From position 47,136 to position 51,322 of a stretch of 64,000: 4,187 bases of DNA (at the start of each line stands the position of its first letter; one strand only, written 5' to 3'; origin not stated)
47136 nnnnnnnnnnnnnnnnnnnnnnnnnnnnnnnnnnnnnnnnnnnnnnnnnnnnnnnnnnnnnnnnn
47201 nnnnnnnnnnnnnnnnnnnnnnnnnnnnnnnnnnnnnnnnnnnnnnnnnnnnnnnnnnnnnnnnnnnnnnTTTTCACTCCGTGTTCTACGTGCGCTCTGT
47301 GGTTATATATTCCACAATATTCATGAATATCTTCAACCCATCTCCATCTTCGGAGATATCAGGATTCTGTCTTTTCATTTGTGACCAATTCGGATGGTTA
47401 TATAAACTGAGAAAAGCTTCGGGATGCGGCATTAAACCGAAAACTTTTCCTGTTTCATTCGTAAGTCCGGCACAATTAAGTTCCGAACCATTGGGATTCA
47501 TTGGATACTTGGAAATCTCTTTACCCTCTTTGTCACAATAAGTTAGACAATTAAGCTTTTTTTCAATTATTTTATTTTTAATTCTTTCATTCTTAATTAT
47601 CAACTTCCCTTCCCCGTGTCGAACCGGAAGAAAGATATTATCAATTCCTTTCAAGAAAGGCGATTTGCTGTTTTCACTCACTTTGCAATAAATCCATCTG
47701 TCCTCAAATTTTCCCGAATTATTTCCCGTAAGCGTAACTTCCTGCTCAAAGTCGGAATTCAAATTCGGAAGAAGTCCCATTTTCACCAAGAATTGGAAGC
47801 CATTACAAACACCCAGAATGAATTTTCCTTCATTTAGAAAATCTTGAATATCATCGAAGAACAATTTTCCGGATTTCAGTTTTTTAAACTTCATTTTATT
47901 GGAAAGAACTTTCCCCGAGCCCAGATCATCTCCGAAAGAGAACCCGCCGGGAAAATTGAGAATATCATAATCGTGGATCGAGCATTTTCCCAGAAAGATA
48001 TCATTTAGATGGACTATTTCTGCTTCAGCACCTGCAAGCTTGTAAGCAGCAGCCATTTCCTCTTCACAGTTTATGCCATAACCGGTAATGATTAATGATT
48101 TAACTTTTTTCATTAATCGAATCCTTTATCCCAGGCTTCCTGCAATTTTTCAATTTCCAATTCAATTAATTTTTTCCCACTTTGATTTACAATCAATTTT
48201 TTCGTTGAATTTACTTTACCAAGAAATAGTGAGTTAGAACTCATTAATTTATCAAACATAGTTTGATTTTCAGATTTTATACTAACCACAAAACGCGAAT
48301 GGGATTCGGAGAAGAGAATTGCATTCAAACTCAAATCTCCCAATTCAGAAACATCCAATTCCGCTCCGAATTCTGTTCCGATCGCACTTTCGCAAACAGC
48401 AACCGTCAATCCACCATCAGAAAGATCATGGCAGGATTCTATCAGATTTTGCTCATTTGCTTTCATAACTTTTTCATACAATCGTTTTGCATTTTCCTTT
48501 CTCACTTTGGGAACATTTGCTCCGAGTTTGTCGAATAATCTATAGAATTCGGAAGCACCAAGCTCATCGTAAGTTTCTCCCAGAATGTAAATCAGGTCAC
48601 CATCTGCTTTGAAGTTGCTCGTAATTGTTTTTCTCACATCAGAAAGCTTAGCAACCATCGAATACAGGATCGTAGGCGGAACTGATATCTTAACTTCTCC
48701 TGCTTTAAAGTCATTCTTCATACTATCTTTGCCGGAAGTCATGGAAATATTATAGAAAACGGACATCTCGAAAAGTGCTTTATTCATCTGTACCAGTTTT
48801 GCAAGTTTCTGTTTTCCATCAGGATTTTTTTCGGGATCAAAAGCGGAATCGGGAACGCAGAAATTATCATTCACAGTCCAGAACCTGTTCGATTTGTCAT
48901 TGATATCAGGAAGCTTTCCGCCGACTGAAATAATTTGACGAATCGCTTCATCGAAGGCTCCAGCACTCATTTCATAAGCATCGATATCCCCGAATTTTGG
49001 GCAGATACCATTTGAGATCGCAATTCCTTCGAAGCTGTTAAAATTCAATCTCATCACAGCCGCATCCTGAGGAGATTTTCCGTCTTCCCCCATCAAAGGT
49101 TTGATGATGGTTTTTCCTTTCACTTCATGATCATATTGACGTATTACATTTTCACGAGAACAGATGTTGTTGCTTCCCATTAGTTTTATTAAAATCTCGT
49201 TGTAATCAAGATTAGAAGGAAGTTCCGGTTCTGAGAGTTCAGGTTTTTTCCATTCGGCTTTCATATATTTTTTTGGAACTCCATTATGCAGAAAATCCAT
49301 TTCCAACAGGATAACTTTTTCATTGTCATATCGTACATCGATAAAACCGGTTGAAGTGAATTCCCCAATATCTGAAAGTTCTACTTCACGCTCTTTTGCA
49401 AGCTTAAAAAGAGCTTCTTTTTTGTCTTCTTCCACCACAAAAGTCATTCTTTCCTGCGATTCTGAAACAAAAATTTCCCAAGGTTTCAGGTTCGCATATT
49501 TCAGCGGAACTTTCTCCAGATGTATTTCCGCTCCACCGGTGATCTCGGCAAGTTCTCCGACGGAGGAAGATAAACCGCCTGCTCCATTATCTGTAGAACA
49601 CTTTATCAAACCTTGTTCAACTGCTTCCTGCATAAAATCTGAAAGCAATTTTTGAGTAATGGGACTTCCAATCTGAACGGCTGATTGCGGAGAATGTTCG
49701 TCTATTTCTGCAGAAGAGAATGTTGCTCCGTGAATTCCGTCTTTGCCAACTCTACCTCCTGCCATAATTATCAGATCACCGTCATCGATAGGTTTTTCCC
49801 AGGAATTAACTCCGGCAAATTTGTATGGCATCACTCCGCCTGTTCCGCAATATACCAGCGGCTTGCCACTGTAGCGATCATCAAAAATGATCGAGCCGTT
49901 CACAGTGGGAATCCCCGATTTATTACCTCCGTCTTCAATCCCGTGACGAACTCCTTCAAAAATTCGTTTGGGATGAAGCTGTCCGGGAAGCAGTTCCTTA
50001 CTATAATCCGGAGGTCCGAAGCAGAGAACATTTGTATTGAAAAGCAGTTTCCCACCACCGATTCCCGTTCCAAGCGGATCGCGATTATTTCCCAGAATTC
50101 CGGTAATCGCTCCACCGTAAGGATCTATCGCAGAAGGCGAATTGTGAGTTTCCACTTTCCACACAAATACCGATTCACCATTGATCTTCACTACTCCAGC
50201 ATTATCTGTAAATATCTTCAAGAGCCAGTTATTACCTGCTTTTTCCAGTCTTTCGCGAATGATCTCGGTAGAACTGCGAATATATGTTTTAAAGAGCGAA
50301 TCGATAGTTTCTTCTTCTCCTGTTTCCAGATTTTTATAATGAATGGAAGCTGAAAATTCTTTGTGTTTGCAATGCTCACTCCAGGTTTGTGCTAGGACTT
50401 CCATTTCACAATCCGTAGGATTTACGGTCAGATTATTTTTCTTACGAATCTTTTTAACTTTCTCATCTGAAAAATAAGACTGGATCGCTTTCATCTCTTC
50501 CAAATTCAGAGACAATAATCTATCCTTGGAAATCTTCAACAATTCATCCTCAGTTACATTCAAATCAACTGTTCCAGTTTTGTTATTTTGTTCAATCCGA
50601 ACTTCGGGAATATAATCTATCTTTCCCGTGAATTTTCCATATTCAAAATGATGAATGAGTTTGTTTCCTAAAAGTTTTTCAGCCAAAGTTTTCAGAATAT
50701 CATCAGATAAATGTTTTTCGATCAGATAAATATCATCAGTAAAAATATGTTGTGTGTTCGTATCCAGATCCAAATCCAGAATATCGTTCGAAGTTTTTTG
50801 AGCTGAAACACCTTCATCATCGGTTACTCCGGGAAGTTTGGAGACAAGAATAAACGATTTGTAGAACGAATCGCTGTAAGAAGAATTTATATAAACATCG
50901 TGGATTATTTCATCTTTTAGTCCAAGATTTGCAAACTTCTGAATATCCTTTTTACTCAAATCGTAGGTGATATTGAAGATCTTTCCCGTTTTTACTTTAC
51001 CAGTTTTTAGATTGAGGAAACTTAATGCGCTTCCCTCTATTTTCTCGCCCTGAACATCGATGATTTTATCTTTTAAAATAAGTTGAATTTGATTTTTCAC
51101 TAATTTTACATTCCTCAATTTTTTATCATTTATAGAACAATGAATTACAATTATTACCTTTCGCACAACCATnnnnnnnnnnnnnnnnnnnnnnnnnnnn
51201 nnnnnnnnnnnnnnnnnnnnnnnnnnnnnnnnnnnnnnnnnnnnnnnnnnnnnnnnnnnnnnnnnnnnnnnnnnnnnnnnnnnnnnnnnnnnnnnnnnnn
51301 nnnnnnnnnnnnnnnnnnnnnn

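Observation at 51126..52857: Bro-N gene plus 372-aa unknown protein wedged in front of purS-purL, bracketed by a 25-bp direct repeat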

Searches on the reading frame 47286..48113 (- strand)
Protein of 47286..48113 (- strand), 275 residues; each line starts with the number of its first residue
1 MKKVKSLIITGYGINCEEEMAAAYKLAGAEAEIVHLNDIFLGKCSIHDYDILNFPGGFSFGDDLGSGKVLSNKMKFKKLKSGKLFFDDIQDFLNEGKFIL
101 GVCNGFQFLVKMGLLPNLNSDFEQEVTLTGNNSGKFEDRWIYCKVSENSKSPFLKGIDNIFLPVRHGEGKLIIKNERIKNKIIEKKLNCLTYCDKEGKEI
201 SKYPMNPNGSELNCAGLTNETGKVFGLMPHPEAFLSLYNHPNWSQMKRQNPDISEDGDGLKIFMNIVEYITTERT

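Call 91: list_cluster_members(proteins=[window:47286-48113:-, window:56363-57862:-, window:41501-43114:-, L009:3187-6174:+, L210:1850-4858:+])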
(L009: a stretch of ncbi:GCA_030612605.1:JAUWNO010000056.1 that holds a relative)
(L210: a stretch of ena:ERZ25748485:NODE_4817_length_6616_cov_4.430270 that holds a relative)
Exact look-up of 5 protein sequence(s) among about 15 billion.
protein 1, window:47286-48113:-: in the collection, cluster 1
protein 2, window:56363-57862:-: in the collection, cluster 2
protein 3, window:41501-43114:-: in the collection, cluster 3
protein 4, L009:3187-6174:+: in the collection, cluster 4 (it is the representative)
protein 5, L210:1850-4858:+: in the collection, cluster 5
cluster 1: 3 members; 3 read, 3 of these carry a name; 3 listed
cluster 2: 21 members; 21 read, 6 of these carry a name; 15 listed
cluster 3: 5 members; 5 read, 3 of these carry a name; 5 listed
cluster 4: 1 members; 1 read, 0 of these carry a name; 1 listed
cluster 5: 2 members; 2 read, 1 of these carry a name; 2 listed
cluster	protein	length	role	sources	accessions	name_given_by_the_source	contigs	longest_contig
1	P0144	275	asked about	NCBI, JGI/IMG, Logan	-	phosphoribosylformylglycinamidine synthase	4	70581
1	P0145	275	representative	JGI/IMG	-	phosphoribosylformylglycinamidine synthase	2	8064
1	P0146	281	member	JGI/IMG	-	phosphoribosylformylglycinamidine synthase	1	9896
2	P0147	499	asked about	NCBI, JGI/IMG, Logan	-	IMP dehydrogenase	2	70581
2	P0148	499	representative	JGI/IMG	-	IMP dehydrogenase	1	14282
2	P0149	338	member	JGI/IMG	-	IMP dehydrogenase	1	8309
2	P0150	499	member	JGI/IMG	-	IMP dehydrogenase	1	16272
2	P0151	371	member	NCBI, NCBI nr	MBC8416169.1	MAG: IMP dehydrogenase, partial [Candidatus Cloacimonetes bacterium] | IMP dehydrogenase [Candidatus Cloacimonadota bacterium]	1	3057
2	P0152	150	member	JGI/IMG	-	IMP dehydrogenase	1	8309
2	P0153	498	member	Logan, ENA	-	-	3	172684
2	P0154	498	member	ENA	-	-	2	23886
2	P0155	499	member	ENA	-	-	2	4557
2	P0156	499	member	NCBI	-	-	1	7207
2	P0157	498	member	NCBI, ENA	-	-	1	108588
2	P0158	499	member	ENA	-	-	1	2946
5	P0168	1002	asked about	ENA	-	-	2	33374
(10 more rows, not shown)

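Call 92: find_encoding_contigs(protein=P0168, flank=10000, max_places=4)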
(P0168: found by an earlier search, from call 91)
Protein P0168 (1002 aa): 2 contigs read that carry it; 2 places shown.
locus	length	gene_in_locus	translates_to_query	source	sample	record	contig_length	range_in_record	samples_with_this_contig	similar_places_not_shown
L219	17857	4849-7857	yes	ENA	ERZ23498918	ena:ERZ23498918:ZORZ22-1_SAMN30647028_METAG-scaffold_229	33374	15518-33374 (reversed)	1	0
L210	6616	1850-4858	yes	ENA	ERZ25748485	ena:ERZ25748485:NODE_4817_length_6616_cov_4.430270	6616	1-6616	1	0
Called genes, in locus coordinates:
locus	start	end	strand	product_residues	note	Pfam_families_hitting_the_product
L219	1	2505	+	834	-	?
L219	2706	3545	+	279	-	PF02498:Bro-N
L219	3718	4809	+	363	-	-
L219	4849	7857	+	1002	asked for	PF02700:PurS (faint), PF18072:FGAR-AT_linker, PF00586:AIRS, PF02769:AIRS_C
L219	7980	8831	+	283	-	PF13507:GATase_5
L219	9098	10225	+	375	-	PF01637:ATPase_2, PF13173:AAA_14 (faint)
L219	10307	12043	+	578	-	PF00266:Aminotran_5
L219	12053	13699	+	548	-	PF02142:MGS, PF01808:AICARFT_IMPCHas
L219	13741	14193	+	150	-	PF13366:PDDEXK_3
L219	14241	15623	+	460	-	PF01259:SAICAR_synt, PF00731:AIRC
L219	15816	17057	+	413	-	PF02844:GARS_N, PF01071:GARS_A, PF02222:ATP-grasp (weak), PF02843:GARS_C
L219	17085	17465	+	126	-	PF13366:PDDEXK_3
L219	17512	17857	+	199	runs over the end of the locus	PF00551:Formyl_trans_N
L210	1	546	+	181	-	?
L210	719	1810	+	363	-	-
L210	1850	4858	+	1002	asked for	PF02700:PurS (faint), PF18072:FGAR-AT_linker, PF00586:AIRS, PF02769:AIRS_C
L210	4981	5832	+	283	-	PF13507:GATase_5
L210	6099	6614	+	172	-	?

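Call 95: search_protein_families(library=pfam, proteins=[L219:1-2505:+, L219:2706-3545:+], max_evalue=0.001)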
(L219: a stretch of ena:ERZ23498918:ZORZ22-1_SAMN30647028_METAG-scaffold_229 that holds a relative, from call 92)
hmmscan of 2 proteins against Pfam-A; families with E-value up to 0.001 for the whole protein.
L219:1-2505:+ (834 aa): 7 families
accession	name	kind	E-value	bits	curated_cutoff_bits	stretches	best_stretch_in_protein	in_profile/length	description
PF13620.12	CarboxypepD_reg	-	1.4e-30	105.9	32.3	3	80-154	2-82/82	Carboxypeptidase regulatory-like domain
PF13385.13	Laminin_G_3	-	5.3e-18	66.1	27.6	1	490-636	1-150/151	Concanavalin A-like lectin/glucanases superfamily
PF13715.12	CarbopepD_reg_2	-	2.4e-12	47.2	32.2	2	650-705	1-60/88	CarboxypepD_reg-like domain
PF13860.13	FlgD_ig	-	1.2e-07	32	27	1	760-821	13-75/79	FlgD Ig-like domain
PF15976.11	CooC_C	-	0.00033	21.1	29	0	654-689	22-57/93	CS1-pili formation C-terminal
PF18962.6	Por_Secre_tail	-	0.00045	20.9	27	0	744-830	2-73/75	Secretion system C-terminal sorting domain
PF13585.12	CHU_C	-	0.00053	20.5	27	0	744-821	3-72/86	CHU_C Type IX secretion signal domain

L219:2706-3545:+ (279 aa): 1 family
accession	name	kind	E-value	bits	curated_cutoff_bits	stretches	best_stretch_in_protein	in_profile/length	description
PF02498.22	Bro-N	-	5e-09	37.1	25.6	1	17-109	4-92/96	BRO family, N-terminal domain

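Call 96: find_encoding_contigs(protein=P0153, flank=10000, max_places=4)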
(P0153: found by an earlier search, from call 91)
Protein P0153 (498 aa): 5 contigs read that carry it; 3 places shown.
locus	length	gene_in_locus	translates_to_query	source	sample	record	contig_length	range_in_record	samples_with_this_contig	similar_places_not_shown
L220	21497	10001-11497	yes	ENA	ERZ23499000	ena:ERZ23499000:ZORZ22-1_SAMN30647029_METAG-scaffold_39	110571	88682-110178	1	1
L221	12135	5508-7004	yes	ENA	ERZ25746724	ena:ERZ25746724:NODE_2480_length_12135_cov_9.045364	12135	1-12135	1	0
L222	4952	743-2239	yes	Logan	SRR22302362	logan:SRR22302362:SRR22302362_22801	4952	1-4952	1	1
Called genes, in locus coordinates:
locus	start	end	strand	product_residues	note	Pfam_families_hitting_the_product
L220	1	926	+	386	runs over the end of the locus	PF00438:S-AdoMet_synt_N, PF02772:S-AdoMet_synt_M, PF02773:S-AdoMet_synt_C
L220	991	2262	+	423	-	PF13660:DUF4147, PF05161:MOFRL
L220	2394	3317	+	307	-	PF01180:DHO_dh, PF01207:Dus (weak)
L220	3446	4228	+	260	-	PF00175:NAD_binding_1 (faint), PF10418:DHODB_Fe-S_bind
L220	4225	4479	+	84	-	-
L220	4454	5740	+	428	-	PF01979:Amidohydro_1, PF12890:DHOase (weak), PF07969:Amidohydro_3 (weak)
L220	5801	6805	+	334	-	PF01939:NucS_C (weak)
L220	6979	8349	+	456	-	PF00156:Pribosyltran, PF00215:OMPdecase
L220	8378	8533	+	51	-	-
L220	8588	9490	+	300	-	PF02729:OTCace_N, PF00185:OTCace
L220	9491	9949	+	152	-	PF01948:PyrI, PF02748:PyrI_C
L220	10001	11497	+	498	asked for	PF00478:IMPDH, PF00571:CBS (faint), PF03060:NMO, PF01070:FMN_dh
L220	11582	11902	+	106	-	PF13366:PDDEXK_3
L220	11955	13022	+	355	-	PF00586:AIRS, PF02769:AIRS_C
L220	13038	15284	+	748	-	PF01841:Transglut_core, PF13860:FlgD_ig, PF18962:Por_Secre_tail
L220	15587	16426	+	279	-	PF02498:Bro-N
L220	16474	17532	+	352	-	-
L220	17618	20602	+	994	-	PF02700:PurS (faint), PF18072:FGAR-AT_linker, PF00586:AIRS, PF02769:AIRS_C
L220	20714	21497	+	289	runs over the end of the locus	PF13507:GATase_5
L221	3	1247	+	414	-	?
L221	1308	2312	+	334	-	PF01939:NucS_C (weak)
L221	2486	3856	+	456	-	PF00156:Pribosyltran, PF00215:OMPdecase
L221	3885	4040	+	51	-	-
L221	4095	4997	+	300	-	PF02729:OTCace_N, PF00185:OTCace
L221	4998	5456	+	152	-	PF01948:PyrI, PF02748:PyrI_C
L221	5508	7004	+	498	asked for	PF00478:IMPDH, PF00571:CBS (faint), PF03060:NMO, PF01070:FMN_dh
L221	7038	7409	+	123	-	PF13366:PDDEXK_3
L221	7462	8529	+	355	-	PF00586:AIRS, PF02769:AIRS_C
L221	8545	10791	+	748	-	PF01841:Transglut_core, PF13860:FlgD_ig, PF18962:Por_Secre_tail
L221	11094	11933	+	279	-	PF02498:Bro-N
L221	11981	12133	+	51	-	?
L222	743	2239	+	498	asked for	PF00478:IMPDH, PF00571:CBS (faint), PF03060:NMO, PF01070:FMN_dh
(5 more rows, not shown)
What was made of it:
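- Closest known: DinD. Same: Intact orthologues lie at the same locus in L219 and L220 (calls 92, 96).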

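Call 104: search_dna_similar(query=L220:15587-16426:+, collection=phages, mode=protein, max_evalue=1e-10, max_rows=12)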
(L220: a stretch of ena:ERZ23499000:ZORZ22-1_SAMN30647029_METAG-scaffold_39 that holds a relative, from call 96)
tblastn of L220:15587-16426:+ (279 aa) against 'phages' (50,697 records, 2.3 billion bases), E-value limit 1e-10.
Records with a match: 4; places in all: 4; records where one place covers at least 80% of the query: 2.
Best place of each record, by identity: 60-80% 1; <60% 3.
By first word of the organism name: Bacteriophage 4.
By host as written in the record: - 4.
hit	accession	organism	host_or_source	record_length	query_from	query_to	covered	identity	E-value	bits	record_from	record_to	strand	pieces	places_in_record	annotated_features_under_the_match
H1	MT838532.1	Bacteriophage sp.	human fecal samples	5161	15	269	91%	60.6%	3e-91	300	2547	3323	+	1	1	record has no annotation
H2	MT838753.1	Bacteriophage sp.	human fecal samples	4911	15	279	95%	57.7%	3e-91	300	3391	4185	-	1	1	record has no annotation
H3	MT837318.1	Bacteriophage sp.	human fecal samples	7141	15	171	56%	47.8%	9e-39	149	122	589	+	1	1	record has no annotation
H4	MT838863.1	Bacteriophage sp.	human fecal samples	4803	148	271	44%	55.6%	2e-29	122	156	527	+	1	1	record has no annotation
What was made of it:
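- Closest known: Phage / ICE Bro-N antirepressor-type proteins. Different: Only 4 of 50,697 phage records hold a relative, all of them short unannotated fragments (call 104).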

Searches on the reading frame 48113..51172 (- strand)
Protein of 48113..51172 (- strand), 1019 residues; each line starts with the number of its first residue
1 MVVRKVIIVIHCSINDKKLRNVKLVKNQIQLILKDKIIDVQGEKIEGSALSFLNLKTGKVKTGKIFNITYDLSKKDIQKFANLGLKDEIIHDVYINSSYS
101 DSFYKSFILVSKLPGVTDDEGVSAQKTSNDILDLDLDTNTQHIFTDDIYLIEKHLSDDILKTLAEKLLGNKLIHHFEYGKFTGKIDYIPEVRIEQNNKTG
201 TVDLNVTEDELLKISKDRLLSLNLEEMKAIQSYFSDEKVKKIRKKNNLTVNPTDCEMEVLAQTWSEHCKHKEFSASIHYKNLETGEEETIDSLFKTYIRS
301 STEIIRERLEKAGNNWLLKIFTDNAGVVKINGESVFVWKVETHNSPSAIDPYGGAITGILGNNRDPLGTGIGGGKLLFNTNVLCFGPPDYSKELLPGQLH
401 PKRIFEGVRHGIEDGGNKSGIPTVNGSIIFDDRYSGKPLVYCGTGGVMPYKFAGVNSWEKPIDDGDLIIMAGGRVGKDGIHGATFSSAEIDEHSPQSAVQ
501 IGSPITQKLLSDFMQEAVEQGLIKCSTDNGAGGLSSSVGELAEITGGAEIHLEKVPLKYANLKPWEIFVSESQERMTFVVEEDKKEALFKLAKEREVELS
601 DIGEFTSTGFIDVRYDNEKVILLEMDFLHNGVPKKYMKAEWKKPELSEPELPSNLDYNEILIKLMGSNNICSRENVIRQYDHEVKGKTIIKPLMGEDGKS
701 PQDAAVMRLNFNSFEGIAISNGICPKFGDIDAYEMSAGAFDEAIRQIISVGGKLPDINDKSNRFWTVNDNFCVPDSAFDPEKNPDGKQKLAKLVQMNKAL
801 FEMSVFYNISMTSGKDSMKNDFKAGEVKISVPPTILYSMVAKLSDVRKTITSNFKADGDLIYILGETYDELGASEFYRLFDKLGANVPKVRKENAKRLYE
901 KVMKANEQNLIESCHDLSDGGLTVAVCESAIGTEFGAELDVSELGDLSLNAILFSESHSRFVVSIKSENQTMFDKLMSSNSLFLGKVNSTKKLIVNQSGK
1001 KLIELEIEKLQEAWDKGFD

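Call 3: search_protein_families(library=pfam, proteins=[window:48113-51172:-], max_evalue=0.01)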
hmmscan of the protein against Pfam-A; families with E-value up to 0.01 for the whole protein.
window:48113-51172:- (1019 aa): 4 families
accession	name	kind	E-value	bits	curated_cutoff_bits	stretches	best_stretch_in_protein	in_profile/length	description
PF02769.27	AIRS_C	-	2.7e-42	145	23.1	2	464-613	2-153/156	AIR synthase related protein, C-terminal domain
PF18072.6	FGAR-AT_linker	-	1.6e-15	57.8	26.6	1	212-271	2-50/50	Formylglycinamide ribonucleotide amidotransferase linker domain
PF00586.29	AIRS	-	5e-15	56.3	24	1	323-447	2-111/112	AIR synthase related protein, N-terminal domain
PF02700.19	PurS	-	6.6e-07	29.9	22.2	1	28-94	3-74/77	Phosphoribosylformylglycinamidine (FGAM) synthase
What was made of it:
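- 48113..51100 (-): purS-purL fusion gene (GTG start at 51100), 25 nt downstream of the 372-aa stop. Call 3 (PurS, FGAR-AT_linker, AIRS, AIRS_C).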
